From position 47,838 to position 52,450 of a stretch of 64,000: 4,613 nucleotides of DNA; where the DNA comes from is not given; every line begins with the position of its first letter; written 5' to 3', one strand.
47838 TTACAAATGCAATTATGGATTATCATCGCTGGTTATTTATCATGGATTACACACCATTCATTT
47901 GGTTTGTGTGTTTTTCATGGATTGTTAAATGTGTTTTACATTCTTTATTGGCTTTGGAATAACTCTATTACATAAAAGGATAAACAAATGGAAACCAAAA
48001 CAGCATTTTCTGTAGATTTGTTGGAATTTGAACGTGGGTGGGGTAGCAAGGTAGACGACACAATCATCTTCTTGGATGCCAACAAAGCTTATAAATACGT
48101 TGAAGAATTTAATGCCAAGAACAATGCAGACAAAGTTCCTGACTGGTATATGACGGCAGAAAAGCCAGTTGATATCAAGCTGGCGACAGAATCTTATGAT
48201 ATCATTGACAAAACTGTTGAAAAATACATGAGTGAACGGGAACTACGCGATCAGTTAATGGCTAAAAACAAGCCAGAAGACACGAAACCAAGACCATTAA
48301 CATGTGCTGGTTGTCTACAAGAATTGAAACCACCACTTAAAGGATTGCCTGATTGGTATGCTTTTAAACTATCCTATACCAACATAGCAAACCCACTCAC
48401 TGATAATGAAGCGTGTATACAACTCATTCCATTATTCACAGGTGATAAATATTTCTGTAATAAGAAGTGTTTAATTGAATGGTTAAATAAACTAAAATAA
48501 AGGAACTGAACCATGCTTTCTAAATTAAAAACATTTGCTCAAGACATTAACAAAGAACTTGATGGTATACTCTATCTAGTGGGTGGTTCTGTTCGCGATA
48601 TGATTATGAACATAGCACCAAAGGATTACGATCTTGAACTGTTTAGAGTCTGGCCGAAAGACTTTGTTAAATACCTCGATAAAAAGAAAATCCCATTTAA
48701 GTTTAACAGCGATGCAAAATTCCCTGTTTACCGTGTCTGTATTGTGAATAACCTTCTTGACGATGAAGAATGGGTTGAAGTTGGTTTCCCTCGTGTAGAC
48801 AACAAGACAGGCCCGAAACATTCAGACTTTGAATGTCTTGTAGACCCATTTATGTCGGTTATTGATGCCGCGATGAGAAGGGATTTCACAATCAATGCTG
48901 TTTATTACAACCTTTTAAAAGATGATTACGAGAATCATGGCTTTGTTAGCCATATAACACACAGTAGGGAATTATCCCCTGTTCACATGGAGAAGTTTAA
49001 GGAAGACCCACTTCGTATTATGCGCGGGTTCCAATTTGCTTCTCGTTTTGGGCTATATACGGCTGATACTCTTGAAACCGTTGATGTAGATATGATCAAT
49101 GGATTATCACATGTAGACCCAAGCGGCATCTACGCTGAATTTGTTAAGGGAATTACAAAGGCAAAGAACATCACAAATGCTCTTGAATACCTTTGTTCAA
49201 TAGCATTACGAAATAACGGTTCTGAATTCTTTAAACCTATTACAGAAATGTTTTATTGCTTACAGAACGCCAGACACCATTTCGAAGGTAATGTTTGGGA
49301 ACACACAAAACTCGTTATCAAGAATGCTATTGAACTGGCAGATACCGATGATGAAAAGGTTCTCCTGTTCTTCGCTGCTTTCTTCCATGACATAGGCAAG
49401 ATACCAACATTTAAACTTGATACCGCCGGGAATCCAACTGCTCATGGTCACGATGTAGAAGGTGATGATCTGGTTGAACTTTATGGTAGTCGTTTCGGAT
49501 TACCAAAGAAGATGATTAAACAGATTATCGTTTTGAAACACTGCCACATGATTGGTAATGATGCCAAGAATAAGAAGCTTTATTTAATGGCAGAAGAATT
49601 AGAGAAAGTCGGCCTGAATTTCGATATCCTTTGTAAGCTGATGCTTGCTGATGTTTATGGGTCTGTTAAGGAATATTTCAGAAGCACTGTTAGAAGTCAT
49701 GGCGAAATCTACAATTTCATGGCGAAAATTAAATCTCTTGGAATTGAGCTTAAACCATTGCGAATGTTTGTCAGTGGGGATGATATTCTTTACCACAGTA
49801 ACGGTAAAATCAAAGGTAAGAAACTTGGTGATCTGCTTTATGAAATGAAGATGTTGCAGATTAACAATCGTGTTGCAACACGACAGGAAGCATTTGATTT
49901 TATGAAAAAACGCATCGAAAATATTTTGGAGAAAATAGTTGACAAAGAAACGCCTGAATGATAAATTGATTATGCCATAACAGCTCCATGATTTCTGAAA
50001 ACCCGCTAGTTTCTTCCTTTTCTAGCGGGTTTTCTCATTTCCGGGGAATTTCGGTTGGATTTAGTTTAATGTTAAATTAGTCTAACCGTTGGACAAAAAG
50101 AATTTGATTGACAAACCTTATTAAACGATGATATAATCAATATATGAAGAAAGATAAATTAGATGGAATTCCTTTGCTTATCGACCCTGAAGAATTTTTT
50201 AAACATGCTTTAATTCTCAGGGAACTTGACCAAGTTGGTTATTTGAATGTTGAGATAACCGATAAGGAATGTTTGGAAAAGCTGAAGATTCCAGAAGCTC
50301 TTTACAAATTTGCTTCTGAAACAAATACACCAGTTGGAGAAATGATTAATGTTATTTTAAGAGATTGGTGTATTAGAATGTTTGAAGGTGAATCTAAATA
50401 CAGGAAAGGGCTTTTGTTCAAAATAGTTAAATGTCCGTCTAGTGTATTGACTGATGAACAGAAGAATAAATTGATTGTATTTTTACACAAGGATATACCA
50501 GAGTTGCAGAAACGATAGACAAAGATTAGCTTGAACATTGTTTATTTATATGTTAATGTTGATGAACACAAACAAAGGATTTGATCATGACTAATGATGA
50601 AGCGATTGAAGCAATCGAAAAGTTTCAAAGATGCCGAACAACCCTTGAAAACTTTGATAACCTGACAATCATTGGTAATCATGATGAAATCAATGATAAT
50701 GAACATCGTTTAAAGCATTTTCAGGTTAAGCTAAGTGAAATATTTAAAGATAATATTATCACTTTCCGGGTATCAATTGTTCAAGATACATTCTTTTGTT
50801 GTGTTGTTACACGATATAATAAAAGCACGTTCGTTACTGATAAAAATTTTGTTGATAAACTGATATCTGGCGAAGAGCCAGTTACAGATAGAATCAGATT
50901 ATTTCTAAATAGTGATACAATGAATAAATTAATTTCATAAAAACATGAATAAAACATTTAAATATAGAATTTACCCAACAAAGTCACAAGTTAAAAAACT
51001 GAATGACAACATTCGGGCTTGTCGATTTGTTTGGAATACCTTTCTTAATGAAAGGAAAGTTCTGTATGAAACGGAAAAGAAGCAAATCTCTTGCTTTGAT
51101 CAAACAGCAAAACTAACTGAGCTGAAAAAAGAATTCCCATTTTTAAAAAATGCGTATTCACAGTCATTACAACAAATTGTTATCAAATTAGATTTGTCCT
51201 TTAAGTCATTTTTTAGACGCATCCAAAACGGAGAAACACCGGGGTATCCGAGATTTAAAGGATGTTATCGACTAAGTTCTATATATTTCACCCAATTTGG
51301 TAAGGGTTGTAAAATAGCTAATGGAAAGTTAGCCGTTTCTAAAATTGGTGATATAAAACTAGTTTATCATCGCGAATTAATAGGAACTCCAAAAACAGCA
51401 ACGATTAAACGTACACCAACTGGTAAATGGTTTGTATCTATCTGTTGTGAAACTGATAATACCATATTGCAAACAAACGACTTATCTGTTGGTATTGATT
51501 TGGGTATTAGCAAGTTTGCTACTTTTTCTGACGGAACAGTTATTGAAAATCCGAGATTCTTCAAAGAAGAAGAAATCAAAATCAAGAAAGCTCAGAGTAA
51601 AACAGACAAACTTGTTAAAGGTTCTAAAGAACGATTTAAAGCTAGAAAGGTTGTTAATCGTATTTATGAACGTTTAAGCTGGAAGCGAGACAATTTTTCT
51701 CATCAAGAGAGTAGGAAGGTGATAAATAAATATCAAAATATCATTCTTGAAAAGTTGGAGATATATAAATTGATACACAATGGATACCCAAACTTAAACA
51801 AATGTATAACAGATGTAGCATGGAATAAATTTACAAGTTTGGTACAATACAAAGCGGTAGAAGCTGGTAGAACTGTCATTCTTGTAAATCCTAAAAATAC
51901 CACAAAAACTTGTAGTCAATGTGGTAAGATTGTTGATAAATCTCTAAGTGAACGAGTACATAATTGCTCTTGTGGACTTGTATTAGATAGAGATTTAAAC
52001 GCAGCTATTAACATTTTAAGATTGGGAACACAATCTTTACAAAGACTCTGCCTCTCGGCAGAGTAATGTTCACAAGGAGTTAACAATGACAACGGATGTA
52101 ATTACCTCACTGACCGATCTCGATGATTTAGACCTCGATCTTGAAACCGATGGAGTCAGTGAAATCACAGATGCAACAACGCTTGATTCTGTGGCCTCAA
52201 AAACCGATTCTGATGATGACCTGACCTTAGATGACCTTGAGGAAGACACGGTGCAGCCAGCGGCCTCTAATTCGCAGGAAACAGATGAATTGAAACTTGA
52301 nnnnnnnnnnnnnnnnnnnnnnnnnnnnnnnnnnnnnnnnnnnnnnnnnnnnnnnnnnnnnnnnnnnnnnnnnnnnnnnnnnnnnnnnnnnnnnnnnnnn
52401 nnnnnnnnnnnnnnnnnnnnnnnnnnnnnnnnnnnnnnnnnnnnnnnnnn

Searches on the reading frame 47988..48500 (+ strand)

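Call 5: search_protein_families(library=pfam, proteins=[window:47988-48500:+], max_evalue=0.01)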
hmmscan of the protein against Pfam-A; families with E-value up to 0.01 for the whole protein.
window:47988-48500:+ (170 aa): 0 families

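Call 6: search_protein_families(library=phrogs, proteins=[window:47988-48500:+], max_evalue=0.01)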
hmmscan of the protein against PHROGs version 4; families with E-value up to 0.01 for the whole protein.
window:47988-48500:+ (170 aa): 2 families
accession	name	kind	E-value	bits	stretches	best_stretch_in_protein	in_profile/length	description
phrog_11243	-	unknown function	3.5e-06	28.3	1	4-67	7-75/93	-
phrog_14410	-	unknown function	3.6e-05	25.3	1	11-70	7-65/67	-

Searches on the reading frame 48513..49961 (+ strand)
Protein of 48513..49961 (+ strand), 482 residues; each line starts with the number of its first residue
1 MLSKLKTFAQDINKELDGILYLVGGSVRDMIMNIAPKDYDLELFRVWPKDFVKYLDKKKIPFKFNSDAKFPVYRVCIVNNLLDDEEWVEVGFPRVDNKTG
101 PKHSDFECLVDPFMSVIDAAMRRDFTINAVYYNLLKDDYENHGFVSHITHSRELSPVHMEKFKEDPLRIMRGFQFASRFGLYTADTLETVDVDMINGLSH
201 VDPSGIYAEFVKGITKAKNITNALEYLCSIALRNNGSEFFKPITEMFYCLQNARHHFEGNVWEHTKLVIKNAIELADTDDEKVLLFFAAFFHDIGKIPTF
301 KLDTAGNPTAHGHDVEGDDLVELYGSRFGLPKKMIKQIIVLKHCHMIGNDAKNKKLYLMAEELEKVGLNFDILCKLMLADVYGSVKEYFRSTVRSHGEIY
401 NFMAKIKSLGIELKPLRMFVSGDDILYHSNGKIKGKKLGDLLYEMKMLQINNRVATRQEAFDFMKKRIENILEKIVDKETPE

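Call 5: search_protein_families(library=pfam, proteins=[window:48513-49961:+], max_evalue=0.01)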
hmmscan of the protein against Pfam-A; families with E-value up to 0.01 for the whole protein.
window:48513-49961:+ (482 aa): 2 families
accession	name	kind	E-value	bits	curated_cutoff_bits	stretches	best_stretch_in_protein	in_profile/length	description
PF01743.26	PolyA_pol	-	5.4e-13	49.8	23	1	20-137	1-108/126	Poly A polymerase head domain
PF01966.28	HD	-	5.7e-10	39.9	22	1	261-356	1-95/116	HD domain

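Call 6: search_protein_families(library=phrogs, proteins=[window:48513-49961:+], max_evalue=0.01)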
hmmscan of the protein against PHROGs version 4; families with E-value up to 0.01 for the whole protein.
window:48513-49961:+ (482 aa): 5 families
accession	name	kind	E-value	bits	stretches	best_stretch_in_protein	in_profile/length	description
phrog_2244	-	DNA, RNA and nucleotide metabolism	3e-44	153.1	1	20-452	5-386/392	tRNA nucleotidyltransferase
phrog_24229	-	DNA, RNA and nucleotide metabolism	1.1e-14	55.5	1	116-227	105-216/245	tRNA nucleotidyltransferase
phrog_6931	-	unknown function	2e-12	48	1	245-392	15-163/343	-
phrog_1614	-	DNA, RNA and nucleotide metabolism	1.1e-05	26.2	1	12-162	29-183/268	nucleotidyltransferase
phrog_5889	-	unknown function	0.0019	18.6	1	258-355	68-169/242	-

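Call 10: search_dna_similar(query=window:48513-49961:+, collection=phages, mode=protein, max_rows=25)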
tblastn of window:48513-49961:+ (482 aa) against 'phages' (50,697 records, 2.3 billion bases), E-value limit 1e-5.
Records with a match: 346; places in all: 346; records where one place covers at least 80% of the query: 3.
Best place of each record, by identity: <60% 346.
By first word of the organism name: Escherichia 49; Vibrio 43; Erwinia 43; Klebsiella 38; Aeromonas 35; Salmonella 27; Cronobacter 21; Bacteriophage 12; Pectobacterium 12; Sinorhizobium 8; and 26 more.
By host as written in the record: - 60; Klebsiella pneumoniae 17; Cronobacter sakazakii 16; Erwinia amylovora 14; Aeromonas salmonicida 14; Escherichia coli 10; Aeromonas hydrophila 8; Sinorhizobium meliloti 7; and 116 more.
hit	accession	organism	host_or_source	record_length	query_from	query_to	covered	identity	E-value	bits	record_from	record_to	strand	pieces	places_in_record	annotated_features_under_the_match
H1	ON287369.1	Serratia phage vB_SmaM-ChuuTotoro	Serratia marcescens LVF3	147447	21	383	75%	31.0%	3e-28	124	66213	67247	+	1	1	Poly A polymerase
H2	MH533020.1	Acinetobacter phage ABPH49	Acinetobacter baumannii AB49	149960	21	383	75%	30.6%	1e-28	126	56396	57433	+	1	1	tRNA nucleotidyltransferase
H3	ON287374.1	Serratia phage vB_SmaM-Kashira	Serratia marcescens LVF3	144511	21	383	75%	30.6%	1e-28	125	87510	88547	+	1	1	DNA methylase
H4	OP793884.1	Vibrio phage vB_VpaM_R16F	Vibrio parahaemolyticus 1.1997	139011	17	387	77%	29.6%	1e-23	110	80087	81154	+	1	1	multifunctional CCA addition/repair protein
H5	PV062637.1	Nitratidesulfovibrio phage SRB7757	Nitratidesulfovibrio vulgaris ATCC7757 ...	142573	22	430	85%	25.5%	1e-8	64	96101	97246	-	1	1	record has no annotation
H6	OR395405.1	Desulfovibrio phage 7757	Desulfovibrio vulgaris ATCC 7757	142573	22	430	85%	25.5%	1e-8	64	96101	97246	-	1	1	record has no annotation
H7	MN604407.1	Salmonella phage ST-3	Salmonella enterica subsp. enterica ...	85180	3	343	71%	29.5%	4e-22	105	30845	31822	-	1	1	tRNA nucleotidyltransferase/poly(A) polymerase | hypothetical protein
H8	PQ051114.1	Erwinia phage Fifi318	Erwinia amylovora YBK14808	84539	3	343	71%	29.5%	4e-22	105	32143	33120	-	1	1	tRNA nucleotidyltransferase | hypothetical protein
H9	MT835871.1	Bacteriophage sp.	human fecal samples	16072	18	346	68%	30.4%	1e-34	144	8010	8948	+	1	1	record has no annotation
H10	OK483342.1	Hafnia phage vB_HalM_SPARTY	Hafnia alvei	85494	3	334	69%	29.9%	2e-22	107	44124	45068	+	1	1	CCA-tRNA nucleotidyltransferase | hypothetical protein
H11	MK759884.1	Salmonella phage vB_SenM_SB18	Salmonella enterica subsp. enterica ...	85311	3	334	69%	29.9%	2e-22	107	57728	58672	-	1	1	CCA-tRNA nucleotidyltransferase | hypothetical protein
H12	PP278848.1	Erwinia phage Omen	Erwinia amylovora NBRC 12687 = CFBP 1232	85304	3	334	69%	29.9%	4e-22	106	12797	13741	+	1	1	tRNA nucleotidyltransferase | hypothetical protein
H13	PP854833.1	Erwinia phage Harbringer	Erwinia amylovora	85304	3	334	69%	29.9%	4e-22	106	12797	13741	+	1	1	tRNA nucleotidyltransferase | hypothetical protein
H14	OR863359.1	Salmonella phage SeKF_13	Wastewater influent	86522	3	334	69%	29.9%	4e-22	106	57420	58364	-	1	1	tRNA nucleotidyltransferase | hypothetical protein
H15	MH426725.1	Erwinia phage SunLIRen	Erwinia amylovora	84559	3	334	69%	29.9%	4e-22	106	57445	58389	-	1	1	putative tRNA nucleotidyl transferase | hypothetical protein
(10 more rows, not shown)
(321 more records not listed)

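Call 12: find_related_loci(query=window:48513-49961:+, collection=viral_contigs, flank=10000)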
Query window:48513-49961:+ (482 aa) in viral_contigs; peptide patterns used: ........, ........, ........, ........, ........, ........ (x = any residue, [..] = any of these).
3 stretches matched a pattern, but none encodes a relative of the query by tblastn (E <= 1e-3).

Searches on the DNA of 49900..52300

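Call 48: search_rna_families(source=window, start=49900, end=52300, threshold=evalue, max_evalue=1)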
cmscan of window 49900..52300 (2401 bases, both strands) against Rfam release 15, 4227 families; matches with E-value up to 1: 1.
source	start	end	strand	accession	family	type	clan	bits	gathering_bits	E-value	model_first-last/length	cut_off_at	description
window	52205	52292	+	RF00604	SNORD88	Gene; snRNA; snoRNA; CD-box;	CL00071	25.1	46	0.015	1-91/91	no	Small nucleolar RNA SNORD88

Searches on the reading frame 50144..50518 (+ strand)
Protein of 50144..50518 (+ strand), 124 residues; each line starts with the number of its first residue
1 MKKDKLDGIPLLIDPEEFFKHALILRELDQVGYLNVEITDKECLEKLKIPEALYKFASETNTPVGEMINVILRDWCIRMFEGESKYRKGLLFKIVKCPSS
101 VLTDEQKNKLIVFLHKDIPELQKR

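Call 5: search_protein_families(library=pfam, proteins=[window:50144-50518:+], max_evalue=0.01)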
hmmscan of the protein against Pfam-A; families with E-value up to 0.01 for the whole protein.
window:50144-50518:+ (124 aa): 0 families

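Call 6: search_protein_families(library=phrogs, proteins=[window:50144-50518:+], max_evalue=0.01)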
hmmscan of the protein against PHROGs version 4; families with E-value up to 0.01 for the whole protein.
window:50144-50518:+ (124 aa): 0 families

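Call 16: find_homologous_proteins(query=window:50144-50518:+)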
Query window:50144-50518:+ (124 aa): 9 proteins with E <= 0.001 among 12 candidates.
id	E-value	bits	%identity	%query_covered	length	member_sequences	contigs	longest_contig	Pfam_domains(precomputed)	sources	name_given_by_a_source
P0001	2.6e-72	258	95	100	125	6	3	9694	-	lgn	-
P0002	1.1e-59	217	78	97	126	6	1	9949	-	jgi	jgi:hypothetical protein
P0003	5.7e-59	215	77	100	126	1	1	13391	-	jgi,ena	jgi:hypothetical protein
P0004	4.3e-57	209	75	100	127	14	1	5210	-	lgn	-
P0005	5.5e-57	209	73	100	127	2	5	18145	-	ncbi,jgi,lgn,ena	-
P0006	1.1e-56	208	75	99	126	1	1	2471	-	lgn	-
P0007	1.2e-56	208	73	100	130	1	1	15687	-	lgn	-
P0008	1.2e-55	204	73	100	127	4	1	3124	-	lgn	-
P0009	1.8e-52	194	68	99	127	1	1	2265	-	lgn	-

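Call 18: find_encoding_contigs(protein=P0005, flank=8000, max_places=5)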
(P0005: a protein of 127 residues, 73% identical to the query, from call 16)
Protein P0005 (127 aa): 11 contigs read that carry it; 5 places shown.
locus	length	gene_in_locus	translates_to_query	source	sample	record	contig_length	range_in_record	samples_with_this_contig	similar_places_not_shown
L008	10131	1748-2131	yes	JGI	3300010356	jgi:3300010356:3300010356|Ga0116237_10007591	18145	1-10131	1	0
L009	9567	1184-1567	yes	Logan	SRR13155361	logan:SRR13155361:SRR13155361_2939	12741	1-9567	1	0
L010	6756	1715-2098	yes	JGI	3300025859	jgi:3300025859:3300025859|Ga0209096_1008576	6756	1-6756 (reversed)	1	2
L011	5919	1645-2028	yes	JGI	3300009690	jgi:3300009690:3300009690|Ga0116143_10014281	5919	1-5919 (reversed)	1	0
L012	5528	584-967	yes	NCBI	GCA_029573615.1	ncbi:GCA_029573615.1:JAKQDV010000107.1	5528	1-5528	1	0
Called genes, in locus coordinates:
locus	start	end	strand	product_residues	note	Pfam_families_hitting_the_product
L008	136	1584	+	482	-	PF01743:PolyA_pol, PF01966:HD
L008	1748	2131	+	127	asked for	-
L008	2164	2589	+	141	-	PF10263:SprT-like (weak)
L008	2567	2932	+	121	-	-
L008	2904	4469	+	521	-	PF02195:ParB_N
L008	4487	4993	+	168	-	-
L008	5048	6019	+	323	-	PF13662:Toprim_4, PF01751:Toprim (weak), PF13155:Toprim_2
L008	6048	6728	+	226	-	PF01555:N6_N4_Mtase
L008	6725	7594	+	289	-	PF01751:Toprim (weak), PF13155:Toprim_2, PF13662:Toprim_4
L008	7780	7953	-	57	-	-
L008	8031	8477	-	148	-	-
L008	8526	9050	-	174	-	PF01510:Amidase_2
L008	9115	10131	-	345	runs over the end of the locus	PF04230:PS_pyruv_trans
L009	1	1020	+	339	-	?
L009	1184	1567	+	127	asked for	-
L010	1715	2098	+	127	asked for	-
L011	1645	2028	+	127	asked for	-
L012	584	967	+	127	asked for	-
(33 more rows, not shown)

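Call 19: find_encoding_contigs(protein=P0007, flank=8000, max_places=3)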
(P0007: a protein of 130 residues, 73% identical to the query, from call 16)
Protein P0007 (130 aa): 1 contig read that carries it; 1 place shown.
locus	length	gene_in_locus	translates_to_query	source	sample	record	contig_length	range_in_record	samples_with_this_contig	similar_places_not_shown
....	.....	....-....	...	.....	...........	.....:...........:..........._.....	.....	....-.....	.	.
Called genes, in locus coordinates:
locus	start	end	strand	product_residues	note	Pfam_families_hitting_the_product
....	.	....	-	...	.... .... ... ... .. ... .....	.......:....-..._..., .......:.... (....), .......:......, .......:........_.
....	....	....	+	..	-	-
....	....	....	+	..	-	-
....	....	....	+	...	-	-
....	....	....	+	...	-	-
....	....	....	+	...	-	-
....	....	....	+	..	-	-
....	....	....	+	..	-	-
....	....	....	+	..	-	-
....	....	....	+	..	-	-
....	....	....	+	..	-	-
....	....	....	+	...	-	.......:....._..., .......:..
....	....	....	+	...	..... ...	-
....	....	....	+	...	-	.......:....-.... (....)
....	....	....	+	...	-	-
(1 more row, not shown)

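Call 20: find_encoding_contigs(protein=P0001, flank=8000, max_places=3)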
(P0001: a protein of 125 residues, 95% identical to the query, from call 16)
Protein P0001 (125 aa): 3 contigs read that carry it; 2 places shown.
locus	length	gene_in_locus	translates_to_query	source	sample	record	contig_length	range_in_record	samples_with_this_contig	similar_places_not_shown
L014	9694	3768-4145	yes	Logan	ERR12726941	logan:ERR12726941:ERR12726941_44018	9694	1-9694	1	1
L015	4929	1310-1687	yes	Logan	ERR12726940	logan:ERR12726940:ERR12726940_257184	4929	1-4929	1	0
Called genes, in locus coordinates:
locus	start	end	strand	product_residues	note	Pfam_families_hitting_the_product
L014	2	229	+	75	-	?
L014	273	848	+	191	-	-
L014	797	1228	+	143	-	-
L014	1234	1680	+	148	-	-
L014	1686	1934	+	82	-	-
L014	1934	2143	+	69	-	-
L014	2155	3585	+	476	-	PF01743:PolyA_pol, PF01966:HD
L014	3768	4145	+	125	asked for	-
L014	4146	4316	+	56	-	-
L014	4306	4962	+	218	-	-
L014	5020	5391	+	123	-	-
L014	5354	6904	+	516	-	-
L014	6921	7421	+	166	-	-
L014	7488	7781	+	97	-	-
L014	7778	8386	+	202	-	-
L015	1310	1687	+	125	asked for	-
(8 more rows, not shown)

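Call 21: find_encoding_contigs(protein=P0003, flank=8000, max_places=3)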
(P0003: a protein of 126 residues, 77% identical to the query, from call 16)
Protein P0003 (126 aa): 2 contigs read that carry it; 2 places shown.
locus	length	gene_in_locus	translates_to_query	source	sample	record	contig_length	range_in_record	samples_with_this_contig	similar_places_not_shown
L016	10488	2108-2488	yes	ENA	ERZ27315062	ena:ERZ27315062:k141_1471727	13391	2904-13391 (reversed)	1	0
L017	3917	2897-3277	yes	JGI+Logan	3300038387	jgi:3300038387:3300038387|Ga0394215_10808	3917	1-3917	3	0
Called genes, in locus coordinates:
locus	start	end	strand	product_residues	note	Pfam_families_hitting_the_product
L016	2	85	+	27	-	?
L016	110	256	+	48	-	-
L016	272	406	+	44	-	-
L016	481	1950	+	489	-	PF01743:PolyA_pol, PF01966:HD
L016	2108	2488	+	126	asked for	-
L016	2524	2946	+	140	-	PF10263:SprT-like (weak)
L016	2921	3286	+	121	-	-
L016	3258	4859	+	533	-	PF02195:ParB_N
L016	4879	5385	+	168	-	-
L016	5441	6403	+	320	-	PF01751:Toprim (weak), PF13155:Toprim_2, PF13662:Toprim_4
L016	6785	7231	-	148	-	-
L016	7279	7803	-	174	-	PF01510:Amidase_2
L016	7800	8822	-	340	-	PF04230:PS_pyruv_trans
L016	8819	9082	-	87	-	-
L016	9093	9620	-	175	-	PF00959:Phage_lysozyme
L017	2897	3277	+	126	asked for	-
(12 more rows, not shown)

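Call 62: search_protein_families(library=ncbifam, proteins=[window:50144-50518:+], max_evalue=0.01)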
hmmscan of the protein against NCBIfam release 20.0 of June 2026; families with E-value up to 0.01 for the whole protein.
window:50144-50518:+ (124 aa): 0 families

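Call 63: search_protein_families(library=padloc, proteins=[window:50144-50518:+], max_evalue=0.01)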
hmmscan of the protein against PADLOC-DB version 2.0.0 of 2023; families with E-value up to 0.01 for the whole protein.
window:50144-50518:+ (124 aa): 0 families

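Call 72: predict_structure(alignment_id=A6)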
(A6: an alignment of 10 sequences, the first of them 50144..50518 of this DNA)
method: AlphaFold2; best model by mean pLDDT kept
length: 124 residues; sequences in the alignment: 10
mean_pLDDT: 57.9   pTM: 0.37
mean pLDDT of the five models: 57.9, 54.5, 51.3, 51.2, 50.0
residues with pLDDT >= 90: 0; 70-90: 31; 50-70: 53; < 50: 40
segments of 3 or more residues with pLDDT < 50: 1-18, 20-35, 120-124
pLDDT, mean of each block of 10 residues (from residue 1): 31 46 45 50 54 69 70 58 59 76 79 64 42
secondary structure, 60 per line:
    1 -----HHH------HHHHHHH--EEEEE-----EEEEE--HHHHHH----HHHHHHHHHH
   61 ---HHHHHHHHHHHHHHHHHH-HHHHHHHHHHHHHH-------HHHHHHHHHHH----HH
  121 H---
elements in order: H15-21 E24-28 E34-38 H41-46 H51-60 H64-81 H83-96 H104-114
